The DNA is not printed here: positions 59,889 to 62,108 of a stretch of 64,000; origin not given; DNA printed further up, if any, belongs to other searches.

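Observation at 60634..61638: About 26 same-strand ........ sites at helical-turn spacing inside an ORF, translated in all three frames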

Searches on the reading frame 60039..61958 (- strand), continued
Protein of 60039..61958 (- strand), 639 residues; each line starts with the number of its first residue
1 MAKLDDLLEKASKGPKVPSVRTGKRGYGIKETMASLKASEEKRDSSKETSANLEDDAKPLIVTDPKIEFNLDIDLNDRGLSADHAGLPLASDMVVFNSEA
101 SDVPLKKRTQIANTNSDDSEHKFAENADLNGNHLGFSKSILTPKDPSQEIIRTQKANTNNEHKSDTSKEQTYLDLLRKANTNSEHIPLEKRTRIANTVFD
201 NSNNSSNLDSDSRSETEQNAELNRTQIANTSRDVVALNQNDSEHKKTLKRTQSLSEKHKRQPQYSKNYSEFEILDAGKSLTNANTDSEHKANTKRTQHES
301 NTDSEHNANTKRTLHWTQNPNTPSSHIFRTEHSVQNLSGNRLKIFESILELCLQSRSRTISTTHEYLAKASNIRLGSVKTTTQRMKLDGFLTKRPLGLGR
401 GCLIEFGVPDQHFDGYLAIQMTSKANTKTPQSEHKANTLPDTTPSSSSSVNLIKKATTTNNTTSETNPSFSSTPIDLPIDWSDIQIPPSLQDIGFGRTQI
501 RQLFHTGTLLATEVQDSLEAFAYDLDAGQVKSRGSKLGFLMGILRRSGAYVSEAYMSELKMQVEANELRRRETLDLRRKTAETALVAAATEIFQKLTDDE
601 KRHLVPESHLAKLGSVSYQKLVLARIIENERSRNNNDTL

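Call 39: search_protein_families(library=pfam, proteins=[L020:1482-2282:-, L020:718-1485:-, L020:2888-4342:+, L020:4455-5435:-, L020:5613-6773:+, L020:6777-8015:+, L020:8005-8289:+, L020:8286-8513:+, L010:3373-4623:+], max_evalue=0.01)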
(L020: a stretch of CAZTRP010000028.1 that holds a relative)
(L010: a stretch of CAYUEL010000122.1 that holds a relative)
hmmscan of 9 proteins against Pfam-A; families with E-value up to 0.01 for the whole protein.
L020:1482-2282:- (266 aa): 1 family
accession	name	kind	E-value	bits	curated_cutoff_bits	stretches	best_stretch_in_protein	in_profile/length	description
PF13814.12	Replic_Relax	-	6.9e-06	26.7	25.3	1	42-222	3-182/191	Replication-relaxation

L020:718-1485:- (255 aa): 0 families

L020:2888-4342:+ (484 aa): 0 families

L020:4455-5435:- (326 aa): 5 families
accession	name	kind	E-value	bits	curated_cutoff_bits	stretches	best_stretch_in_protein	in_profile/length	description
PF00589.27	Phage_integrase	-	1.4e-27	97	27.1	1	142-309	5-167/172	Phage integrase family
PF13495.12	Phage_int_SAM_4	-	1.3e-09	38.8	27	1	43-114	12-80/85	Phage integrase, N-terminal SAM-like domain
PF02899.23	Phage_int_SAM_1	-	9.1e-07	29.5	22.3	1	45-112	14-79/83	Phage integrase, N-terminal SAM-like domain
PF24624.1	Int_N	-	0.00023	22.2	27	1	75-127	43-97/100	Phage integrase, N-terminal domain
PF13102.12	Phage_int_SAM_5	-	0.00075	20.3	22.3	1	42-122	15-92/98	Phage integrase SAM-like domain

L020:5613-6773:+ (386 aa): 5 families
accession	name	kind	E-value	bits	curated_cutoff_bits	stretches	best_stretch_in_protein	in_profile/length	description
PF13614.12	AAA_31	-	1.8e-23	83.8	27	1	90-268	2-165/177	AAA domain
PF01656.29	CbiA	-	1.8e-09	38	25.4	1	92-194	1-116/125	CobQ/CobB/MinD/ParA nucleotide binding domain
PF10609.15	ParA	-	0.00049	20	27.1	1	89-137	3-51/246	NUBPL iron-transfer P-loop NTPase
PF02374.21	ArsA_ATPase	-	0.003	17.2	24.3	0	94-127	5-38/305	Anion-transporting ATPase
PF09140.17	MipZ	-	0.0088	15.8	20.7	0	91-129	2-40/262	ATPase MipZ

L020:6777-8015:+ (412 aa): 1 family
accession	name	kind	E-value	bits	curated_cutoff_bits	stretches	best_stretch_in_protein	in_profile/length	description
PF20024.5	DUF6432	-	0.0049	17.5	29.6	0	106-170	4-63/97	Family of unknown function (DUF6432)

L020:8005-8289:+ (94 aa): 1 family
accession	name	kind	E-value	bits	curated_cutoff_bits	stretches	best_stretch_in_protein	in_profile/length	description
PF14076.12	DUF4258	-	1.4e-24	86.6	25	1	9-79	2-71/71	Domain of unknown function (DUF4258)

L020:8286-8513:+ (75 aa): 3 families
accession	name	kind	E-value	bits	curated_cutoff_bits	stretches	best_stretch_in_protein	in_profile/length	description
PF14122.12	YokU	-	3e-07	30.8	27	1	2-53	1-54/87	YokU-like protein, putative antitoxin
PF15731.11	MqsA_antitoxin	-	3.4e-07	30.9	30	1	1-60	1-60/131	Antitoxin component of bacterial toxin-antitoxin system, MqsA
PF14149.11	YhfH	-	0.0054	17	27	1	29-47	8-25/37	YhfH-like protein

L010:3373-4623:+ (416 aa): 3 families
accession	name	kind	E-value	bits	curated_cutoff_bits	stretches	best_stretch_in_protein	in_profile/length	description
PF21984.2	DnaD_N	-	5.6e-06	26.9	27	1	54-128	26-96/101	DnaD N-terminal domain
PF13375.12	RnfC_N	-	0.00093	19.6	25.6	1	196-255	12-70/101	RnfC Barrel sandwich hybrid domain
PF12802.13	MarR_2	-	0.0018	18.9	27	1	64-102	21-60/61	MarR family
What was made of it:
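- One locus (L010) has a DnaD_N-like ORF after X that could be a separate initiator (call 39).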

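Call 46: predict_structure(alignment_id=A2)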
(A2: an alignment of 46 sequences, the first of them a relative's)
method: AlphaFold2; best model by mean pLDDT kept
length: 639 residues; sequences in the alignment: 46
mean_pLDDT: 59.7   pTM: 0.33
mean pLDDT of the five models: 59.7, 58.4, 58.2, 55.8, 55.1
residues with pLDDT >= 90: 132; 70-90: 116; 50-70: 37; < 50: 354
segments of 3 or more residues with pLDDT < 50: 15-118, 120-144, 148-188, 190-261, 271-330, 428-472
pLDDT, mean of each block of 10 residues (from residue 1): 69 47 42 41 43 42 41 40 39 36 37 46 43 43 48 41 39 40 44 44 41 45 37 33 39 42 48 41 40 30 32 31 32 81 94 91 94 94 93 81 88 85 57 39 34 38 42 73 93 93 91 93 89 88 89 84 86 90 89 89 80 75 87 65
secondary structure, 60 per line:
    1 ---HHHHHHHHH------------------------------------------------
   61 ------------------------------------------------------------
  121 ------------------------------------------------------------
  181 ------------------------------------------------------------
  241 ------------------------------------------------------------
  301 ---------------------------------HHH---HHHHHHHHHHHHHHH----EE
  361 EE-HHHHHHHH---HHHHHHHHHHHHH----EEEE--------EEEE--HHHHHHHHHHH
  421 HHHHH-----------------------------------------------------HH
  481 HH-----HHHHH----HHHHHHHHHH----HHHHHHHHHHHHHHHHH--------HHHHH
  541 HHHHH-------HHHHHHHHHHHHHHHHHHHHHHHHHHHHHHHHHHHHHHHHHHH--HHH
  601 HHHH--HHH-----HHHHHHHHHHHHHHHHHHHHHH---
elements in order: H4-12 H340-354 E359-362 H364-371 H375-387 E392-395 E404-407 H410-425 H479-482 H488-492 H497-506 H511-527 H536-545 H553-595 H598-604 H615-636
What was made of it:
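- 60039..61958 (-): ORF X, 639 aa. It comprises an N-terminal short helix, a long disordered region, a winged helix-turn-helix, a second disordered linker and a C-terminal all-helical domain. AlphaFold2 model from a 46-sequence alignment (call 46).
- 60994..61638 (+): Upstream array: 23 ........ sites (18 exact, 5 with one mismatch), plus degenerate copies at 60963, 61007 and 61462. All are on the + strand, which is antisense to X. The array encodes aa 107-322 of X. This region is predicted disordered (pLDDT <50 for aa 15-330, bar three short gaps; call 46).
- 60684..60959 (-): Segment encoding the winged helix-turn-helix (aa 334-425). This is the repeat-free gap between the two arrays. pLDDT is above 90 for most of it (call 46).
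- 61923..61949 (-): Segment encoding the N-terminal short helix (aa 4-12, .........), followed by Lys/Arg-rich sequence. It is a candidate ParA-interacting peptide. Call 46 (helix; block pLDDT 69).
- On Iteron-type Rep_3 initiators (RepE, pi, RepA of pPS10): One winged helix is predicted (call 46).
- The repeats lie only in regions with pLDDT <50, flanking a wHTH with pLDDT >90 (call 46).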

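Call 48: fold_search(model_id=the predicted structure, library=pdb)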
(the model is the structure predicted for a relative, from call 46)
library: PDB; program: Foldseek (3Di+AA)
matches with E <= 10: 1514; with E <= 0.001: 0
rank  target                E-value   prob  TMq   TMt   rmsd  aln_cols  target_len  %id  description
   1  2kko_MODEL_1_A        3.6e-03  1.00  0.12  0.61   3.4       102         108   15  Solution NMR structure of the homodimeric winged helix-turn-helix DNA-binding domain (fragment 1-100) Mb0332 f (released 2009-08-11)
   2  3gfj                  4.0e-03  1.00  0.11  0.42   3.9        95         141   19  Crystal structure of the ST1710 mutant (R89A) protein (released 2009-08-25)
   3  3r0a_A                4.5e-03  1.00  0.10  0.47   9.2       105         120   14  Possible transcriptional regulator from Methanosarcina mazei Go1 (gi 21227196) (released 2011-03-23)
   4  2nyx_B                4.5e-03  1.00  0.12  0.44   5.2       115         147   11  Crystal structure of RV1404 from Mycobacterium tuberculosis (released 2006-12-05)
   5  6uvu_A                4.5e-03  1.00  0.10  0.45   9.0       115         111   17  Crystal structure of the AntR antimony-specific transcriptional repressor (released 2020-11-04)
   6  7el3_B                5.3e-03  1.00  0.13  0.50   4.1       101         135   13  Crystal structure of HpaR-DNA complex from Acinetobacter baumannii (released 2022-01-19)
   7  4hw0_A                5.6e-03  1.00  0.10  0.51   6.9       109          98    9  Crystal structure of Sso10a-2, a DNA-binding protein from Sulfolobus solfataricus (released 2013-10-30)
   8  7kfs                  6.3e-03  1.00  0.12  0.48   3.1        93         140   13  Crystal structure of the MarR family transcriptional regulator from Variovorax paradoxus bound to Benzoic Acid (released 2021-11-10)
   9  1s3j_A                7.0e-03  1.00  0.12  0.47   3.5       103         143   13  X-ray crystal structure of YusO protein from Bacillus subtilis (released 2004-04-13)
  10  3k0l_A                7.0e-03  1.00  0.12  0.42   4.5        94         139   19  Crystal Structure of Putative MarR Family Transcriptional Regulator from Acinetobacter sp. ADP (released 2009-10-13)
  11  6uvu_B                7.4e-03  1.00  0.11  0.46   9.2       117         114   17  Crystal structure of the AntR antimony-specific transcriptional repressor (released 2020-11-04)
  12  9a5c_B                7.4e-03  0.96  0.10  0.26  18.3       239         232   11  Integrative model of GLPD-DNAD by crosslinking MS and deep learning (released 2024-09-18)
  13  1s3j_B                7.8e-03  1.00  0.12  0.46   3.8       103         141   13  X-ray crystal structure of YusO protein from Bacillus subtilis (released 2004-04-13)
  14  4yif_C                7.8e-03  1.00  0.12  0.45   4.0        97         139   15  Crystal structure of Rv0880 (released 2015-06-10)
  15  5aip_A                8.3e-03  1.00  0.12  0.48   2.7        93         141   15  Crystal structure of NadR in complex with 4-hydroxyphenylacetate (released 2016-03-02)
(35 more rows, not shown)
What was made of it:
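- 60684..60959 (-): Foldseek matches to MarR/ArsR-type wHTH proteins, AspA and DnaD are weak (E ~4e-3; call 48).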

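Call 54: search_protein_families(library=pfam, alignment_id=A2, max_evalue=0.1)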
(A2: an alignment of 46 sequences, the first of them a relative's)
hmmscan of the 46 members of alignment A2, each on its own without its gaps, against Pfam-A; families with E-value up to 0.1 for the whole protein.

A. member 1, P0001 (639 aa): 0 families

B. families by the number of members that match (of 46 scanned): 40 families (the first 25 are shown)
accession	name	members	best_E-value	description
PF01047.28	MarR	18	0.00011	MarR family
PF12802.13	MarR_2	13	0.003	MarR family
PF13545.12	HTH_Crp_2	11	0.00096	Crp-like helix-turn-helix domain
PF03965.22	Penicillinase_R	7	0.0086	Penicillinase repressor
PF13412.12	HTH_24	7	0.011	Winged helix-turn-helix DNA-binding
PF21984.2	DnaD_N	6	0.0062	DnaD N-terminal domain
PF01325.25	Fe_dep_repress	5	0.00096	Iron dependent repressor, N-terminal DNA binding domain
PF08279.18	HTH_11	5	0.0012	HTH domain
PF01978.25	TrmB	5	0.0017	Sugar-specific transcriptional regulator TrmB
PF01726.22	LexA_DNA_bind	3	0.00017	LexA DNA binding domain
PF12793.13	SgrR_N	3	0.0056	Sugar transport-related sRNA regulator N-term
PF22979.2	HTH_69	3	0.014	Winged helix-turn-helix domain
PF22167.2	PH0730-like_N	3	0.019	PH0730-like, N-terminal domain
PF00392.27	GntR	3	0.031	Bacterial regulatory proteins, gntR family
PF13730.12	HTH_36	2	0.0032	Helix-turn-helix domain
PF04492.19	Phage_rep_O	1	0.0054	Bacteriophage replication protein O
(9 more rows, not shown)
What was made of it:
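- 60684..60959 (-): The wHTH Pfam hits in 18 of 46 family members are also weak (call 54).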

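Call 57: search_dna_similar(query=P0009, collection=plasmids, mode=protein, max_evalue=0.001, max_rows=30)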
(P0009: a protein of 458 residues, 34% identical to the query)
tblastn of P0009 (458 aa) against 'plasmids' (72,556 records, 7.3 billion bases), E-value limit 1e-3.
Records with a match: 163; places in all: 196; records where one place covers at least 80% of the query: 1.
Best place of each record, by identity: <60% 163.
By first word of the organism name: Piscirickettsia 135; Legionella 20; Bdellovibrio 4; Candidatus 2; Cysteiniphilum 1; Fluoribacter 1.
By predicted mobility (MOB-suite, as given by PLSDB): non-mobilizable 143; conjugative 19; mobilizable 1.
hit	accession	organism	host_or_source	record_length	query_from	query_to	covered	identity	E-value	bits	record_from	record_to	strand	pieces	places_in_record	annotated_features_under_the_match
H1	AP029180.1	Bdellovibrio sp. HAGR004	Microbe,sewage sludge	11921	49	363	69%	36.5%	5e-39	157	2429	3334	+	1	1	hypothetical protein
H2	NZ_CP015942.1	Legionella pneumophila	Isolate,clinical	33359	55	440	84%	28.7%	2e-17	93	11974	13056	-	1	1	hypothetical protein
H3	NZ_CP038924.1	Piscirickettsia salmonis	Salmo salar,cell culture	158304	81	441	79%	26.3%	2e-15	87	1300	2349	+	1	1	hypothetical protein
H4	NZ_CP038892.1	Piscirickettsia salmonis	Salmo salar,cell culture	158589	81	441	79%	26.3%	2e-15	87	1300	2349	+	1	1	hypothetical protein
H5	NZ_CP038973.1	Piscirickettsia salmonis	Salmo salar,cell culture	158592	81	441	79%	26.3%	2e-15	87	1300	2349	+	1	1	hypothetical protein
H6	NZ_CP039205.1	Piscirickettsia salmonis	Salmo salar,cell culture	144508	81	441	79%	25.9%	1e-15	87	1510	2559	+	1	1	hypothetical protein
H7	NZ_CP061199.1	Piscirickettsia salmonis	Salmo salar,Salmo salar liver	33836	81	441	79%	25.9%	1e-15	87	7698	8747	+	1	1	hypothetical protein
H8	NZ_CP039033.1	Piscirickettsia salmonis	Salmo salar,cell culture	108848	81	441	79%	25.9%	1e-15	87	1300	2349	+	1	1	hypothetical protein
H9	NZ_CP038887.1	Piscirickettsia salmonis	Salmo salar,cell culture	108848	81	441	79%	25.9%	1e-15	87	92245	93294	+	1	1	hypothetical protein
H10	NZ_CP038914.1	Piscirickettsia salmonis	Oncorhynchus kisutch,cell culture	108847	81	441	79%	25.9%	1e-15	87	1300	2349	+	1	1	hypothetical protein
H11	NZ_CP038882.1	Piscirickettsia salmonis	Oncorhynchus kisutch,cell culture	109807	81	441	79%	25.9%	1e-15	87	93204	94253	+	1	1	hypothetical protein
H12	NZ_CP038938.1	Piscirickettsia salmonis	Salmo salar,cell culture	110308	81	441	79%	25.9%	1e-15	87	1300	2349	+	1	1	hypothetical protein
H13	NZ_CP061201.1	Piscirickettsia salmonis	Salmo salar,Salmo salar liver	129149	81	441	79%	25.9%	2e-15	87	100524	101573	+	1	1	hypothetical protein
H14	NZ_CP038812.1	Piscirickettsia salmonis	Oncorhynchus kisutch,cell culture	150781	81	441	79%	25.9%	2e-15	87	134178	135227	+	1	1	hypothetical protein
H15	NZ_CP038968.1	Piscirickettsia salmonis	Salmo salar,cell culture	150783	81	441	79%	25.9%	2e-15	87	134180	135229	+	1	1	hypothetical protein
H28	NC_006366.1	Legionella pneumophila str. Lens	-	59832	143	447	67%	29.9%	1e-18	97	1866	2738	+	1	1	hypothetical protein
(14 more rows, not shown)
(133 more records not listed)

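Call 61: get_annotated_region(hit=H28, flank=8000)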
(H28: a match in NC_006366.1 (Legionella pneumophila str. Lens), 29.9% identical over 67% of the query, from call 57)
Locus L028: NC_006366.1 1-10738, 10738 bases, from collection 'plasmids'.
description: Legionella pneumophila str. Lens plasmid pLPL, complete sequence
organism: Legionella pneumophila str. Lens (NCBI taxid 297245)
taxonomy: Bacteria; Pseudomonadota; Gammaproteobacteria; Legionellales; Legionellaceae; Legionella; Legionella pneumophila; Legionella pneumophila str. Lens
host: -; source: -; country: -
typing (MOB-suite, as given by PLSDB): conjugative; relaxase MOBF; mating-pair formation MPF_F
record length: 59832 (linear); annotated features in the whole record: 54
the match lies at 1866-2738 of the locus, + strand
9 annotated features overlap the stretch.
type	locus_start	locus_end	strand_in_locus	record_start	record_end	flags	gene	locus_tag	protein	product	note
CDS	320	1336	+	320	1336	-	-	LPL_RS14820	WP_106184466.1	ParA family protein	-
CDS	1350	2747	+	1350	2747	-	-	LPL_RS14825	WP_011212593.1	hypothetical protein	-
CDS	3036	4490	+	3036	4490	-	-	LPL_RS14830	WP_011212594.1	oligopeptide:H+ symporter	GO:0015833 - peptide transport [Evidence IEA]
CDS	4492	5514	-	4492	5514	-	-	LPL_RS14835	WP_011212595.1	hypothetical protein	-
CDS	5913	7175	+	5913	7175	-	-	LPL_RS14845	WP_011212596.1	hypothetical protein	-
CDS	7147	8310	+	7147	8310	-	-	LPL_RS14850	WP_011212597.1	ATP-grasp domain-containing protein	-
CDS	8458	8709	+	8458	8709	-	-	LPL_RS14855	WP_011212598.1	MoaD/ThiS family protein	-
CDS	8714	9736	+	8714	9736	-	-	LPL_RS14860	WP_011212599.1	MoeB/ThiF family adenylyltransferase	-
CDS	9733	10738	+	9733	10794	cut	-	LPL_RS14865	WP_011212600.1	YcaO-like family protein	-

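Call 86: search_protein_representatives(alignment_id=A2)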
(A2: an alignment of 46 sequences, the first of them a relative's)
Query: 46 sequences, 441 profile positions. Proteins with E-value up to 0.001 (for the whole library): 2357; up to 1e-10: 1743; up to 1e-30: 1086. The best 150 are listed.
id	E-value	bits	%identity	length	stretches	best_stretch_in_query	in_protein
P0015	4.3e-171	586.2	-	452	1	2-435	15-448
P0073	1.4e-164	564.7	-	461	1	1-430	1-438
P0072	1.6e-158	544.8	-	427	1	1-439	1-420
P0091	2.3e-158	544.2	-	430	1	1-437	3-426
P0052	7.5e-158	542.6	-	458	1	46-438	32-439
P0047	1.1e-153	528.9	-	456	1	31-438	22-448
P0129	4.5e-148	510.4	-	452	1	13-439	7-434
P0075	3.9e-144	497.4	-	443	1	1-437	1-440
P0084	1.2e-143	495.8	-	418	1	22-435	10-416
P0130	2.6e-143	494.7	-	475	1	46-438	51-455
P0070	1.4e-141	488.9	-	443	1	2-434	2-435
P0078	1.0e-137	476.2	-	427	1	14-436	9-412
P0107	2.0e-136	472.0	-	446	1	32-436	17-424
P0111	2.0e-136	471.9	-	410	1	48-435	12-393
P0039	6.2e-136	470.3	-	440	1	47-434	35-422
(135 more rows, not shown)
